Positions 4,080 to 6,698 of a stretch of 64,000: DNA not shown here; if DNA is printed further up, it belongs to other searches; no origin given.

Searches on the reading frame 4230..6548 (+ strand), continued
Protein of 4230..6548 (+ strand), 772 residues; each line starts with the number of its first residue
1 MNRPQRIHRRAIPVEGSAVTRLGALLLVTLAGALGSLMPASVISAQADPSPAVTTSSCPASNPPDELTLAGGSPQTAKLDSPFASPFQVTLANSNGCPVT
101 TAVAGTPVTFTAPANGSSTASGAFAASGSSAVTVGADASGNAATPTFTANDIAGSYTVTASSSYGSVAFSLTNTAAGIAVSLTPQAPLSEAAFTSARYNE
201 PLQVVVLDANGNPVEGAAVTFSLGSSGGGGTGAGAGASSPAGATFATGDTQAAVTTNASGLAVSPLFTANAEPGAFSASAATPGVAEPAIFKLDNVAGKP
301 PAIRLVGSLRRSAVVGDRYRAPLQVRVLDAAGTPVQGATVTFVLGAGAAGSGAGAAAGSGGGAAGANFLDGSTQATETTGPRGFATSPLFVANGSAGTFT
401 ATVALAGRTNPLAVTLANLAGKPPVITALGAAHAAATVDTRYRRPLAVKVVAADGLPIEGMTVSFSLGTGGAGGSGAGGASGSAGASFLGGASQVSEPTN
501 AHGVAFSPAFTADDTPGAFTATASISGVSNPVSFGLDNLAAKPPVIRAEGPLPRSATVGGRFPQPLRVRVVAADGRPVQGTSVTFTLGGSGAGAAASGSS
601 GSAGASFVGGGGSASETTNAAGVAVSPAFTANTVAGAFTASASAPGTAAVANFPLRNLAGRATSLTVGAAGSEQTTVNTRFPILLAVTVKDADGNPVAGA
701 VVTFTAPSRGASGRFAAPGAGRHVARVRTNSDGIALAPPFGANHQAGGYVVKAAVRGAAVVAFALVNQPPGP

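Call 52: fold_search(model_id=the predicted structure, library=pdb)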
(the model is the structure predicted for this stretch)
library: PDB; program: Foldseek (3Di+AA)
matches with E <= 10: 1698; with E <= 0.001: 431
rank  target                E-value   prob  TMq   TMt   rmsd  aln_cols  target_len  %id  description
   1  9ijj_h                1.2e-18  1.00  0.22  0.15  19.9       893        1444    8  In situ structure of the central apparatus in mouse sperm axoneme. (released 2025-06-04)
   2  9ijj_4I               3.0e-18  1.00  0.21  0.08  18.3       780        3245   10  In situ structure of the central apparatus in mouse sperm axoneme. (released 2025-06-04)
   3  7som_D                7.0e-18  1.00  0.25  0.14  39.5       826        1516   11  Ciliary C2 central pair apparatus isolated from Chlamydomonas reinhardtii (released 2022-04-13)
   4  9ijj_C                7.7e-18  1.00  0.15  0.13  21.9       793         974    8  In situ structure of the central apparatus in mouse sperm axoneme. (released 2025-06-04)
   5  7sqc_O0               4.1e-17  1.00  0.14  0.11  21.7       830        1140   12  Ciliary C1 central pair apparatus isolated from Chlamydomonas reinhardtii (released 2022-04-13)
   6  9u61_E                5.6e-17  1.00  0.18  0.11  64.8       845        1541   13  CP/MBL pathways C3 convertase C4b2a and C3 complex (released 2026-01-14)
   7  9ijj_O                2.3e-16  1.00  0.21  0.15  20.9       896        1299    8  In situ structure of the central apparatus in mouse sperm axoneme. (released 2025-06-04)
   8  9ijj_4G               3.0e-16  1.00  0.33  0.09  14.3       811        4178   10  In situ structure of the central apparatus in mouse sperm axoneme. (released 2025-06-04)
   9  6tav_C                4.1e-16  1.00  0.17  0.12  65.4       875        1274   11  Crystal structure of endopeptidase-induced alpha2-macroglobulin (released 2021-05-12)
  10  9u60_E                4.3e-16  1.00  0.18  0.10  65.4       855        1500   13  C3 convertases zymogen C4b2 in loading state (released 2026-01-14)
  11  9ijj_4H               8.8e-16  1.00  0.20  0.06  31.0       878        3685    9  In situ structure of the central apparatus in mouse sperm axoneme. (released 2025-06-04)
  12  9u5z_E                1.7e-15  1.00  0.18  0.11  64.6       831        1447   13  C3 convertases zymogen C4b2 in activation state (released 2026-01-14)
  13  8s3o_A                1.7e-15  1.00  0.13  0.09  57.2       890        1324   12  Structure of native human CD109 (released 2025-03-05)
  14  8ayh_B                3.0e-15  1.00  0.19  0.16  62.2       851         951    9  Structure of Complement C5 in Complex with small molecule inhibitor and CVF (released 2022-12-21)
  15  9fx2                  4.1e-15  1.00  0.13  0.10  58.5       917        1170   10  Structure of methylamine activated CD109 (released 2025-03-19)
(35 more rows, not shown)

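Call 55: search_dna_similar(query=window:4230-6545:+, collection=plasmids, mode=protein, max_rows=15, max_evalue=0.001)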
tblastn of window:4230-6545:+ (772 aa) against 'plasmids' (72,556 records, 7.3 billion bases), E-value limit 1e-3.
Records with a match: 2; places in all: 3; records where one place covers at least 80% of the query: 0.
Best place of each record, by identity: <60% 2.
By first word of the organism name: Kitasatospora 1; Acaryochloris 1.
By predicted mobility (MOB-suite, as given by PLSDB): non-mobilizable 1; conjugative 1.
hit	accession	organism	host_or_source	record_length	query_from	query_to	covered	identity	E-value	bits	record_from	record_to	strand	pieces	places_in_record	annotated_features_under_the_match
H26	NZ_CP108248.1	Kitasatospora sp. NBC_00070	-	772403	200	745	71%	31.5%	2e-9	137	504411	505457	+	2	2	putative Ig domain-containing protein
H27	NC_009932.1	Acaryochloris marina MBIC11017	-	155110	499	735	31%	32.1%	2e-4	53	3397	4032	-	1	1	DUF4347 domain-containing protein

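Call 76: search_protein_families(library=padloc, proteins=[window:4230-6548:+], max_evalue=0.001)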
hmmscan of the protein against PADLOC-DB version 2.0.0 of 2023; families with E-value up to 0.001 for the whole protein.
window:4230-6548:+ (772 aa): 0 families

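Call 77: find_encoding_contigs(protein=P0101, flank=6000, max_places=1)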
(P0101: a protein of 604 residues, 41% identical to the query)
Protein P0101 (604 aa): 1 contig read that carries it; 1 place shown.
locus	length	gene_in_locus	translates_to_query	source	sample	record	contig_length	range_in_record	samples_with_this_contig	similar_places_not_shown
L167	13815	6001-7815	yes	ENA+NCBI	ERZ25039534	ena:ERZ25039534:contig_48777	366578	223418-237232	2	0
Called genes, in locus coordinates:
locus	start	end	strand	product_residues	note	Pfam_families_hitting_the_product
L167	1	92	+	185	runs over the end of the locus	-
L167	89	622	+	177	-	-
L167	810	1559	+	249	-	PF00072:Response_reg, PF00486:Trans_reg_C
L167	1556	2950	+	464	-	PF00672:HAMP, PF00512:HisKA, PF02518:HATPase_c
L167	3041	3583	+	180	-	-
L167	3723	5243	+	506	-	PF01471:PG_binding_1 (weak)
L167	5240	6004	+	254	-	PF00005:ABC_tran, PF02463:SMC_N (faint)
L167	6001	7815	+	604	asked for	PF09134:Invasin_D3 (faint), PF17789:MG4 (faint), PF13620:CarboxypepD_reg (faint), PF02369:Big_1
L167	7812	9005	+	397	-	PF12704:MacB_PCD, PF02687:FtsX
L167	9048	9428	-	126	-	-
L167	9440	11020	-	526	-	PF01011:PQQ, PF25293:Beta-prop_EMC1_N (faint), PF07774:EMC1_C (faint), PF13360:PQQ_2, PF01011:PQQ, PF13360:PQQ_2, PF13570:Beta-prop_ACSF4 (weak)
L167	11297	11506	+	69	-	-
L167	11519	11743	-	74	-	-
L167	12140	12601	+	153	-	PF02566:OsmC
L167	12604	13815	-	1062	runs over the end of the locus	PF01590:GAF, PF13185:GAF_2, PF01590:GAF, PF13185:GAF_2, PF01590:GAF, PF13185:GAF_2, PF01590:GAF, PF13185:GAF_2, +7 more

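Call 78: find_encoding_contigs(protein=P0120, flank=6000, max_places=1)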
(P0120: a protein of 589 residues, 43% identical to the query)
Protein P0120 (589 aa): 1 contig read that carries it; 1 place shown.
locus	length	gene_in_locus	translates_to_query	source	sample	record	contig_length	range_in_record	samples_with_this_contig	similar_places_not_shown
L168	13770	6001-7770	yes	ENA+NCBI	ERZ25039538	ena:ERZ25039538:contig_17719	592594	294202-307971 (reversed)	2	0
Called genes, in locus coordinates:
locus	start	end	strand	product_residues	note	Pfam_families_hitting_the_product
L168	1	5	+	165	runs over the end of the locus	-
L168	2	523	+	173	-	-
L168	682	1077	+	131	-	-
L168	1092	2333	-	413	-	PF00672:HAMP, PF00512:HisKA, PF02518:HATPase_c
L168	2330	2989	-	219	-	PF00072:Response_reg, PF00486:Trans_reg_C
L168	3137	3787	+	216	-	-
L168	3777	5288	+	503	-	PF01471:PG_binding_1 (faint)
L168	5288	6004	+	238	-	PF00005:ABC_tran, PF02463:SMC_N (faint), PF13304:AAA_21 (faint)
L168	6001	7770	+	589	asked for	PF02369:Big_1 (faint), PF24107:DUF7382 (faint), PF17789:MG4 (faint), PF13620:CarboxypepD_reg (faint)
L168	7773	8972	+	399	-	PF12704:MacB_PCD, PF02687:FtsX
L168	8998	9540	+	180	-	-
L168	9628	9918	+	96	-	-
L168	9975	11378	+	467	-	PF13450:NAD_binding_8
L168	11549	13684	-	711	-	-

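Call 79: find_encoding_contigs(protein=P0003, flank=6000, max_places=1)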
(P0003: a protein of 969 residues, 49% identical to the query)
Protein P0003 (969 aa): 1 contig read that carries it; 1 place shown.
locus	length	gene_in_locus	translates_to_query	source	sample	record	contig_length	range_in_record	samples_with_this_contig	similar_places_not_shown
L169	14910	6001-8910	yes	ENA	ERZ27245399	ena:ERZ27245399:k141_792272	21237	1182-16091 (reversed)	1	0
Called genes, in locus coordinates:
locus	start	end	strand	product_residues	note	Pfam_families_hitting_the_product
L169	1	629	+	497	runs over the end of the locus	PF00069:Pkinase, PF07714:PK_Tyr_Ser-Thr, PF13428:TPR_14 (faint), PF13424:TPR_12 (faint), PF13432:TPR_16 (weak)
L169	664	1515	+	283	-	PF02618:YceG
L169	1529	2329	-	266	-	PF03476:MOSC_N (weak), PF03473:MOSC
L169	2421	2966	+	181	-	PF01872:RibD_C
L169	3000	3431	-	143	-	PF26549:Tricorn_N (weak), PF03793:PASTA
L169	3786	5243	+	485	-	PF01471:PG_binding_1 (weak)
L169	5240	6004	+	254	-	PF00005:ABC_tran, PF02463:SMC_N (faint), PF13304:AAA_21 (faint)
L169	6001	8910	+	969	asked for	PF02369:Big_1 (faint), PF17789:MG4 (faint), PF05688:BIg21 (faint)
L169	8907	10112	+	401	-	PF12704:MacB_PCD, PF02687:FtsX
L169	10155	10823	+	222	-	PF00072:Response_reg, PF00486:Trans_reg_C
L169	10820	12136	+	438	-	PF00672:HAMP, PF00512:HisKA, PF02518:HATPase_c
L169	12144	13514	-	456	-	PF00672:HAMP, PF00512:HisKA, PF02518:HATPase_c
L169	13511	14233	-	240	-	PF00072:Response_reg, PF00486:Trans_reg_C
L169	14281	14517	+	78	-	-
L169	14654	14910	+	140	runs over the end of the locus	PF04205:FMN_bind (weak)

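Call 84: find_encoding_contigs(protein=P0013, flank=1000, max_places=2)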
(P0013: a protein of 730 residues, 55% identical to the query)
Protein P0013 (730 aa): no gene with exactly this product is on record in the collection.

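Call 95: search_protein_families(library=pfam, proteins=[L065:2818-4788:+, L065:1125-3560:+, L065:8901-9620:+], max_evalue=0.01)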
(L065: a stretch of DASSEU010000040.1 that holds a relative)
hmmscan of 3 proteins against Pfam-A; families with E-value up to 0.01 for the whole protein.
L065:2818-4788:+ (656 aa): 2 families
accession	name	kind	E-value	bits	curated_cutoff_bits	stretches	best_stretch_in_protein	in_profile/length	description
PF13533.13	Biotin_lipoyl_2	-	9.2e-07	29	29.8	1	110-138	2-30/32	Biotin-lipoyl like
PF13437.12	HlyD_3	-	0.0028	18.8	22.2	1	449-516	29-96/106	HlyD family secretion protein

L065:1125-3560:+ (811 aa): 0 families

L065:8901-9620:+ (240 aa): 0 families

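Call 99: find_homologous_proteins(query=L065:2818-4785:+, max_evalue=0.00001)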
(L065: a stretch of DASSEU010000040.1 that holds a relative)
Query L065:2818-4785:+ (656 aa): 1054 proteins with E <= 0.00001 among 8000 candidates; the best 120 are listed.
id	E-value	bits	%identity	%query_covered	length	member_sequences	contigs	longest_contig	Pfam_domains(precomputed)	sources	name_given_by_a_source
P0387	7.4e-175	601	57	79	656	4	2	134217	PF25989.1,PF25967.1,PF25975.1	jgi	-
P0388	1.1e-164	568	55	91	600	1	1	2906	PF25984.1,PF25989.1,PF25967.1,PF25919.1,PF25917.1,PF25975.1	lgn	-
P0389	6.5e-128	446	47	86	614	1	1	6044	PF25989.1,PF25975.1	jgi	jgi:multidrug efflux pump subunit AcrA (membrane-fusion protein)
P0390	1.5e-93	333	50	45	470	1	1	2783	PF25989.1,PF25967.1,PF25975.1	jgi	jgi:multidrug efflux pump subunit AcrA (membrane-fusion protein)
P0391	3.9e-92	328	42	81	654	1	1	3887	PF25989.1,PF25917.1,PF25975.1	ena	-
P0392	9.1e-92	327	50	45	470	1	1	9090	PF25989.1,PF25967.1,PF25917.1,PF25975.1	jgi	jgi:multidrug efflux pump subunit AcrA (membrane-fusion protein)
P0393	4.3e-90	321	42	86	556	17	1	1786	PF25989.1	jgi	jgi:HlyD family secretion protein/macrolide-specific efflux system membrane fusion protein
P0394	9.8e-89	317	51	45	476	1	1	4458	PF25989.1,PF25967.1,PF25975.1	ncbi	ncbi:MAG TPA: HlyD family efflux transporter periplasmic adaptor subunit [Acidimicrobiales bacterium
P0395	4.0e-88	315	41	86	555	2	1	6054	PF25973.1,PF25989.1,PF25975.1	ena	-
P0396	6.8e-88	314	43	84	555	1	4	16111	PF25989.1,PF25967.1,PF25975.1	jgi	jgi:multidrug efflux pump subunit AcrA (membrane-fusion protein)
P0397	2.6e-87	312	43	86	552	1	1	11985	PF25989.1,PF25967.1,PF25975.1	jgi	jgi:multidrug efflux pump subunit AcrA (membrane-fusion protein)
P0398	2.6e-87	312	43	86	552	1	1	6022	PF25989.1,PF25967.1,PF25975.1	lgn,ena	-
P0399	3.4e-87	312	43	86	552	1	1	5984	PF25989.1,PF25967.1,PF25975.1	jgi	-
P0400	5.9e-87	311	55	38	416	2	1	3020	PF25973.1,PF25984.1,PF25989.1,PF25967.1,PF25919.1,PF25917.1,PF25975.1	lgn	-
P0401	1.1e-86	310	50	41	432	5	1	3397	PF25973.1,PF25989.1,PF25967.1,PF25919.1,PF25917.1,PF25975.1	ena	-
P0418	3.0e-82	296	49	41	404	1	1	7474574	PF25973.1,PF25989.1,PF25919.1,PF25917.1,PF25975.1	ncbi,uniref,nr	ncbi:biotin/lipoyl-binding protein [Amycolatopsis cynarae]|uniref:Biotin/lipoyl-binding protein n=1 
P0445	2.5e-78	283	37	84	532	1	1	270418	PF25989.1,PF25967.1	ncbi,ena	-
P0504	4.0e-69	252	37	83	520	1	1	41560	PF25984.1,PF25989.1,PF25919.1,PF25975.1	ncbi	ncbi:MAG: efflux RND transporter periplasmic adaptor subunit [Candidatus Dormibacteraceae bacterium]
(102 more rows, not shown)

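Call 100: find_encoding_contigs(protein=P0387, flank=7000, max_places=1)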
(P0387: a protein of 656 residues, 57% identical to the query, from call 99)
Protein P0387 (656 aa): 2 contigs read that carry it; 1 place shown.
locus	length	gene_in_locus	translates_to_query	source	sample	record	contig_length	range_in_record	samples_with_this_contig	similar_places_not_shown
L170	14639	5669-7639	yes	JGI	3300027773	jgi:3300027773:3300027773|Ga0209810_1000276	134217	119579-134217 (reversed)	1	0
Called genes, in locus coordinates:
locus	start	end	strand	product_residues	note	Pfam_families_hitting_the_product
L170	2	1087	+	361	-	?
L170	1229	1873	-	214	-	-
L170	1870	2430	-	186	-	PF04542:Sigma70_r2, PF08281:Sigma70_r4_2, PF04545:Sigma70_r4 (weak)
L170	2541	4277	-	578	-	PF07690:MFS_1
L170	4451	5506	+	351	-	PF00331:Glyco_hydro_10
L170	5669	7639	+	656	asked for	PF25967:RND-MFP_C (weak), PF25975:CzcB_C, PF25989:YknX_C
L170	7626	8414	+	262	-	PF00005:ABC_tran, PF13304:AAA_21 (faint)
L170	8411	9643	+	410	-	PF12704:MacB_PCD, PF02687:FtsX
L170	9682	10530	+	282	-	PF18914:DUF5666 (faint)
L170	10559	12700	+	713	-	-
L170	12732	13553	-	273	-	PF01061:ABC2_membrane, PF12698:ABC2_membrane_3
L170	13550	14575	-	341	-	PF00005:ABC_tran, PF13304:AAA_21 (faint), PF13732:DrrA1-3_C (weak)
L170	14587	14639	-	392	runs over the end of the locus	PF01370:Epimerase, PF16363:GDP_Man_Dehyd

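Call 101: find_encoding_contigs(protein=P0445, flank=7000, max_places=1)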
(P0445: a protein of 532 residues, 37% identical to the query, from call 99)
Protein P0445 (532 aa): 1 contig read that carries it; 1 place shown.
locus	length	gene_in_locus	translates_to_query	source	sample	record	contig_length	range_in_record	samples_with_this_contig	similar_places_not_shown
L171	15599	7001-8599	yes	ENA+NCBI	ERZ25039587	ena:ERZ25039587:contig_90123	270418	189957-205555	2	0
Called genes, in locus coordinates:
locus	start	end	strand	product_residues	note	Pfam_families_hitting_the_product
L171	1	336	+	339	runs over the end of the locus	PF02653:BPD_transp_2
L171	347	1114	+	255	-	PF00005:ABC_tran, PF13304:AAA_21 (faint)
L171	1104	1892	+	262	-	PF00005:ABC_tran, PF13304:AAA_21 (faint)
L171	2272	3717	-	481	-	PF05221:AdoHcyase, PF00670:AdoHcyase_NAD, PF02826:2-Hacid_dh_C (weak), PF07991:KARI_N (weak)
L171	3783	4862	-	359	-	PF01926:MMR_HSR1, PF02421:FeoB_N, PF02824:TGS (faint), PF06071:YchF-GTPase_C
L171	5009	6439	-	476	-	PF02687:FtsX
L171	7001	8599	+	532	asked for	PF25967:RND-MFP_C (weak), PF25989:YknX_C (weak)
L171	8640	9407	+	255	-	PF02463:SMC_N (weak), PF13191:AAA_16 (faint), PF00005:ABC_tran, PF13304:AAA_21 (faint)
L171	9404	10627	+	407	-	PF12704:MacB_PCD, PF02687:FtsX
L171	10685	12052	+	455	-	PF02369:Big_1 (faint)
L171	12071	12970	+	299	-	PF00561:Abhydrolase_1, PF12146:Hydrolase_4, PF12697:Abhydrolase_6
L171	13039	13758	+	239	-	PF00156:Pribosyltran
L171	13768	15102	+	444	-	PF05139:Erythro_esteras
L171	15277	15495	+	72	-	-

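Call 102: find_encoding_contigs(protein=P0504, flank=7000, max_places=1)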
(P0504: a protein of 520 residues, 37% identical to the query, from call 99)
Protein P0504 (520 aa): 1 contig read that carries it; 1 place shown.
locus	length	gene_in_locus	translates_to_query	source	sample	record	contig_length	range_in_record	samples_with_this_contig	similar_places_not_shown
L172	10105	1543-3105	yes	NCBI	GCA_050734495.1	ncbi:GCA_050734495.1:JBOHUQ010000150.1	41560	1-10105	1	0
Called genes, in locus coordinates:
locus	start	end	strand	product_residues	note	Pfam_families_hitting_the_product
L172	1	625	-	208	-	PF00664:ABC_membrane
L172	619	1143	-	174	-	PF02861:Clp_N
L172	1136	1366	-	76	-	-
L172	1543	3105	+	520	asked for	PF25919:BSH_CusB (faint), PF25984:BSH_YknX (faint), PF25975:CzcB_C (weak), PF25989:YknX_C (weak)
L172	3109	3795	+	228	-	PF00005:ABC_tran, PF02463:SMC_N (faint), PF13304:AAA_21 (faint)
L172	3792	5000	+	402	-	PF12704:MacB_PCD, PF02687:FtsX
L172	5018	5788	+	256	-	-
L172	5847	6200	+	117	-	PF18902:DUF5658 (weak)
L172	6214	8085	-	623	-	PF00512:HisKA, PF02518:HATPase_c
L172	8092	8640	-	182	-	PF00072:Response_reg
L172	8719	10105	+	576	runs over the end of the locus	PF01590:GAF (faint), PF13185:GAF_2 (faint), PF13492:GAF_3 (faint), PF07730:HisKA_3 (weak), PF02518:HATPase_c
